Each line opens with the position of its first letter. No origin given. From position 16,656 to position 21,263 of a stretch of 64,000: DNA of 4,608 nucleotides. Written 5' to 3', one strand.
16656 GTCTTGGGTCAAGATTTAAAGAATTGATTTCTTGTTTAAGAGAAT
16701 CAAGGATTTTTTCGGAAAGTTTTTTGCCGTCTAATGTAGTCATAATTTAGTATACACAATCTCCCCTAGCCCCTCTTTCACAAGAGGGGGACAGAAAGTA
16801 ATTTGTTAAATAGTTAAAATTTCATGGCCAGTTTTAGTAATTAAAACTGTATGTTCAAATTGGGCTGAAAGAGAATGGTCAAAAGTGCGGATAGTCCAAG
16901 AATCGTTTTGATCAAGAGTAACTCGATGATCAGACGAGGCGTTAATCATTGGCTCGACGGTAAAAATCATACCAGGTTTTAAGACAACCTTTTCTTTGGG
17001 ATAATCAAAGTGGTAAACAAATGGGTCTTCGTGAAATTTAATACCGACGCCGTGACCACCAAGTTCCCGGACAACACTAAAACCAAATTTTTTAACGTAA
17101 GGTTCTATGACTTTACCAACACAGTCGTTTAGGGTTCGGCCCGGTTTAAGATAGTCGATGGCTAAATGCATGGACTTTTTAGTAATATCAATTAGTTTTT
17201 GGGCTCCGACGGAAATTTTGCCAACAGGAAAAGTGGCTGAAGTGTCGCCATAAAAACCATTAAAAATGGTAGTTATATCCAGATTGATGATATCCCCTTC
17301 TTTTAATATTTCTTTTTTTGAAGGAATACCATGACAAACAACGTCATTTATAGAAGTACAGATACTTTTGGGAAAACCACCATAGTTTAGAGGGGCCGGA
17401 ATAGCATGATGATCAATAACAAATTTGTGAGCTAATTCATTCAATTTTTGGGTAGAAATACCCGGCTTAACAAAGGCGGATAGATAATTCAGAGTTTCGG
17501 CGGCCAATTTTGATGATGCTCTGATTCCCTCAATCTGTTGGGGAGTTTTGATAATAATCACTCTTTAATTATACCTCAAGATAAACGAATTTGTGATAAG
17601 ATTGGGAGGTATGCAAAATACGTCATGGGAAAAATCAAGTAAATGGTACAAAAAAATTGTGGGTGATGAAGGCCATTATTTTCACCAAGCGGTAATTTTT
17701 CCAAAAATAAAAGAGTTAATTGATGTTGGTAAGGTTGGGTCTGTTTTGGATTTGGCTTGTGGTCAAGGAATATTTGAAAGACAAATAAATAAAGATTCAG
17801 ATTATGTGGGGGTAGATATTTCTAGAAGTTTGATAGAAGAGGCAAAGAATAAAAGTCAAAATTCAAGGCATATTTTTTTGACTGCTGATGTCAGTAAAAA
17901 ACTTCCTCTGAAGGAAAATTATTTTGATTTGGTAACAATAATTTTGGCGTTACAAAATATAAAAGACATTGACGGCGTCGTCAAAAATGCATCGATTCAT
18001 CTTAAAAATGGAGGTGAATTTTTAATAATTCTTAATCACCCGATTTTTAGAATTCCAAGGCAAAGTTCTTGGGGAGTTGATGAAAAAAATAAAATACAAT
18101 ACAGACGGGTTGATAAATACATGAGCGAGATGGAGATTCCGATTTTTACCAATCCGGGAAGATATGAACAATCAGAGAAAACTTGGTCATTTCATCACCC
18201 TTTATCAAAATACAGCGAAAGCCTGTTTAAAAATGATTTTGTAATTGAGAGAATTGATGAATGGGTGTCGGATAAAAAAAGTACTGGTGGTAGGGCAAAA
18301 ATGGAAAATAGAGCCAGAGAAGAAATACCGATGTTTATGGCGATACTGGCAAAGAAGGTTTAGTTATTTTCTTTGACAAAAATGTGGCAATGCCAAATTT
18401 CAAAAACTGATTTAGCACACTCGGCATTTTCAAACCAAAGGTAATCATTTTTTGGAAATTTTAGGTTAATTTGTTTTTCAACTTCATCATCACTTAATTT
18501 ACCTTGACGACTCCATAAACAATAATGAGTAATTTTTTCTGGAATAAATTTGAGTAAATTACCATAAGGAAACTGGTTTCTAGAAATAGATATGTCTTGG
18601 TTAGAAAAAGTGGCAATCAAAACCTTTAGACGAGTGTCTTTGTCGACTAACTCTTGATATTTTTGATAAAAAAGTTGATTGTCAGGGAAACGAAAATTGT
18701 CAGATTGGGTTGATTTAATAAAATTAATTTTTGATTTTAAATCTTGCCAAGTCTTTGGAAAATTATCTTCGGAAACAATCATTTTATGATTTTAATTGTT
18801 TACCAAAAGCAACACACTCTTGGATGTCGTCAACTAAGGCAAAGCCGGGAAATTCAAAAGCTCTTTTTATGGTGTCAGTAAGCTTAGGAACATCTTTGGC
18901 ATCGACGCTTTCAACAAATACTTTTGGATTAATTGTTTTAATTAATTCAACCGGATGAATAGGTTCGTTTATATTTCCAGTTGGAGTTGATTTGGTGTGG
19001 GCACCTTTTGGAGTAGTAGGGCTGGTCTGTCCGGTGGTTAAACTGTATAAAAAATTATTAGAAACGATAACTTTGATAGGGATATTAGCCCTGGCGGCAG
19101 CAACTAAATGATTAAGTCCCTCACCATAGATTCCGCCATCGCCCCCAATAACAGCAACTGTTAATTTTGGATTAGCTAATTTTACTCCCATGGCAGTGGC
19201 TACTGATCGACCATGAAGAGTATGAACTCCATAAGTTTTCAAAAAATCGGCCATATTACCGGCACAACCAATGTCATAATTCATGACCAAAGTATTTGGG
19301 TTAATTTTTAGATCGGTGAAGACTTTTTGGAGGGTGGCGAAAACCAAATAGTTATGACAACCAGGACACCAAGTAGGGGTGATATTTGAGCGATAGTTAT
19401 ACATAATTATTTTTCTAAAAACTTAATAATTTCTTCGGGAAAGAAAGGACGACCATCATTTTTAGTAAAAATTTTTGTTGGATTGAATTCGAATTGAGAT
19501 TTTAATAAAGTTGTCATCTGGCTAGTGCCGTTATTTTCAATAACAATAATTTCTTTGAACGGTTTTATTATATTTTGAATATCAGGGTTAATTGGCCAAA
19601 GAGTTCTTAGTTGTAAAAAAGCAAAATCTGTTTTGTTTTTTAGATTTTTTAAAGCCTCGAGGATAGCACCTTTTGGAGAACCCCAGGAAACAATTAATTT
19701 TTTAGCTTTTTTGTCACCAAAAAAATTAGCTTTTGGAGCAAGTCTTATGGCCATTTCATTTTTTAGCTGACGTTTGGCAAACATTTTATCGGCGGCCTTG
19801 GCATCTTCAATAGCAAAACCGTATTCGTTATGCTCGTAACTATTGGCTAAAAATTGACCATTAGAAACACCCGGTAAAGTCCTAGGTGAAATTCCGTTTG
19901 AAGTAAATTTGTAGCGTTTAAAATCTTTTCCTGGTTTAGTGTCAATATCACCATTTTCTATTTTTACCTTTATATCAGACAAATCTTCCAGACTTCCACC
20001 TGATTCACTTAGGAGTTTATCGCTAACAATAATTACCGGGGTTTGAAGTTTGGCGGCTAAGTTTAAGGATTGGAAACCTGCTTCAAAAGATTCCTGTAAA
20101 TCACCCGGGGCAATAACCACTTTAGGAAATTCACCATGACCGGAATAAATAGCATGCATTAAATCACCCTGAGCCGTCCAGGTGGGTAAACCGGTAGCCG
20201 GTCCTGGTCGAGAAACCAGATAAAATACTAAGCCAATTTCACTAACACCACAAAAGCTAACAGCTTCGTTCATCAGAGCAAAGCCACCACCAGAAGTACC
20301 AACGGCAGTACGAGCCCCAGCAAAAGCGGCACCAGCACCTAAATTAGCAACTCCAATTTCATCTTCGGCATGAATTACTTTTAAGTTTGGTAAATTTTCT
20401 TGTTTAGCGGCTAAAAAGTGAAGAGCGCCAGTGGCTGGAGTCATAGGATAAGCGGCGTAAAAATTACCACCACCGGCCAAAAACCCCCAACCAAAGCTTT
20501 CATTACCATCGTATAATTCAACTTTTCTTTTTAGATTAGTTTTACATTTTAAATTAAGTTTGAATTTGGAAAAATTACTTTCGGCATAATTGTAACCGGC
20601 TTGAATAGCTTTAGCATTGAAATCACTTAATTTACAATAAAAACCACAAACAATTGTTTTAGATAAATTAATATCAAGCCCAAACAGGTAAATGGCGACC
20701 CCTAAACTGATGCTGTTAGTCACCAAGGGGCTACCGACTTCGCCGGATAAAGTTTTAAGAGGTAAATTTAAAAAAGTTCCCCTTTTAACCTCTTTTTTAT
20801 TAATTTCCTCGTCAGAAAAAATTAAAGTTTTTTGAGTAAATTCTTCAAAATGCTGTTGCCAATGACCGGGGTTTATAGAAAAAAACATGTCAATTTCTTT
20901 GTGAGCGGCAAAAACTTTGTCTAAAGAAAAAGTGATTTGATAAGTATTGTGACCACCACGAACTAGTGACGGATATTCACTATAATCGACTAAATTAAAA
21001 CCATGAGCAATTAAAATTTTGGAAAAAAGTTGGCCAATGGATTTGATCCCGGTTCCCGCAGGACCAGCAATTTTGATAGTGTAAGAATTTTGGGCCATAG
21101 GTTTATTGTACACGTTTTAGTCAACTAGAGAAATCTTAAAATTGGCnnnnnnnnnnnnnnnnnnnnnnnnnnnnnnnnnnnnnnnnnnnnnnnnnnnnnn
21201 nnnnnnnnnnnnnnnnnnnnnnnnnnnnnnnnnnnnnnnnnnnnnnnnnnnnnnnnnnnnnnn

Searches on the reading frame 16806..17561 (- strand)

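Call 18: search_protein_families(library=pfam, proteins=[window:16806-17561:-], max_evalue=0.001)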
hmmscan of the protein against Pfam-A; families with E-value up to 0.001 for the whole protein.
window:16806-17561:- (251 aa): 1 family
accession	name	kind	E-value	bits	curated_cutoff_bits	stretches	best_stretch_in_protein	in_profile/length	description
PF00557.29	Peptidase_M24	-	1.1e-46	159.7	23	1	11-243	1-208/208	Metallopeptidase family M24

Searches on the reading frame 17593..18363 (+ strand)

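Call 18: search_protein_families(library=pfam, proteins=[window:17593-18363:+], max_evalue=0.001)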
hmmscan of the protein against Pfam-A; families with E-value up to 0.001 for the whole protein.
window:17593-18363:+ (256 aa): 9 families
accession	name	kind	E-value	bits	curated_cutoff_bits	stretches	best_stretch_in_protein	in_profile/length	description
PF08241.18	Methyltransf_11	-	4.4e-16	59.7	21.2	1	52-145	1-95/95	Methyltransferase domain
PF13649.12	Methyltransf_25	-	1.2e-14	55.2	27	1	51-141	1-97/97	Methyltransferase domain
PF13847.12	Methyltransf_31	-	6e-14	52.4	27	1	50-145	6-109/145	Methyltransferase domain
PF08242.18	Methyltransf_12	-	8.6e-13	49.3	30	1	52-142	1-97/98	Methyltransferase domain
PF01209.24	Ubie_methyltran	-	1.2e-11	44.8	20.1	1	43-146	43-152/233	ubiE/COQ5 methyltransferase family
PF13489.12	Methyltransf_23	-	1.5e-10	41.5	27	1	36-145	10-116/164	Methyltransferase domain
PF03848.20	TehB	-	0.00015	21.7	20.4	1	34-146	17-133/193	Tellurite resistance protein TehB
PF03291.22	mRNA_G-N7_MeTrfase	-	0.00022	20.9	26.6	1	49-145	63-180/315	mRNA (guanine-N(7))-methyltransferase domain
PF05175.20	MTS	-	0.00023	21.3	23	1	47-149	31-142/170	Methyltransferase small domain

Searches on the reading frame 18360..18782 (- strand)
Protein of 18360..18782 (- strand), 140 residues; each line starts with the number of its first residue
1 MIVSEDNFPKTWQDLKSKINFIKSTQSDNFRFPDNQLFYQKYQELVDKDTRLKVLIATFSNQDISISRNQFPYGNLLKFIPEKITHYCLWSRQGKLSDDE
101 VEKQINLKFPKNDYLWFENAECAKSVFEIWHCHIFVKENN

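Call 18: search_protein_families(library=pfam, proteins=[window:18360-18782:-], max_evalue=0.001)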
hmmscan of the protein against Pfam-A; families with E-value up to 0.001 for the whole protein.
window:18360-18782:- (140 aa): 1 family
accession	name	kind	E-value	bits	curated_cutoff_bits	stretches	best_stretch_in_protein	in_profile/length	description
PF12239.13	DUF3605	-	6.7e-10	39.9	23.6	1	48-137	61-154/154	Protein of unknown function (DUF3605)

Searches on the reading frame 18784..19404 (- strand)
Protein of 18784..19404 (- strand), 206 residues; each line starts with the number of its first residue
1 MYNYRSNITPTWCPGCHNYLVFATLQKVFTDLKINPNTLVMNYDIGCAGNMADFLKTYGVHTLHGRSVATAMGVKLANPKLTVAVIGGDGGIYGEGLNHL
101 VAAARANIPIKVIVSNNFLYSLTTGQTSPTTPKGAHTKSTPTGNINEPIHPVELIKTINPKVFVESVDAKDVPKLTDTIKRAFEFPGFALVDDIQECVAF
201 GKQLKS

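Call 18: search_protein_families(library=pfam, proteins=[window:18784-19404:-], max_evalue=0.001)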
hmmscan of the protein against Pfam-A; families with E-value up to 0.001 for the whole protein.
window:18784-19404:- (206 aa): 1 family
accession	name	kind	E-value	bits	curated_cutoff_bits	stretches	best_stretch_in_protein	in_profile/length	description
PF02775.26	TPP_enzyme_C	-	7e-29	101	21.9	1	45-192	2-150/151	Thiamine pyrophosphate enzyme, C-terminal TPP binding domain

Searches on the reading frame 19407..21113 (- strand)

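Call 18: search_protein_families(library=pfam, proteins=[window:19407-21113:-], max_evalue=0.001)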
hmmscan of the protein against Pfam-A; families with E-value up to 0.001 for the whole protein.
window:19407-21113:- (568 aa): 2 families
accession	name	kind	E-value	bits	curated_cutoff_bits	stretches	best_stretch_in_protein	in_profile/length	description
PF01855.24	POR_N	-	1.9e-44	152.5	27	1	213-444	5-228/231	Pyruvate flavodoxin/ferredoxin oxidoreductase, thiamine diP-bdg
PF01558.24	POR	-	1.8e-17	64.5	27.4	1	19-174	1-172/173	Pyruvate ferredoxin/flavodoxin oxidoreductase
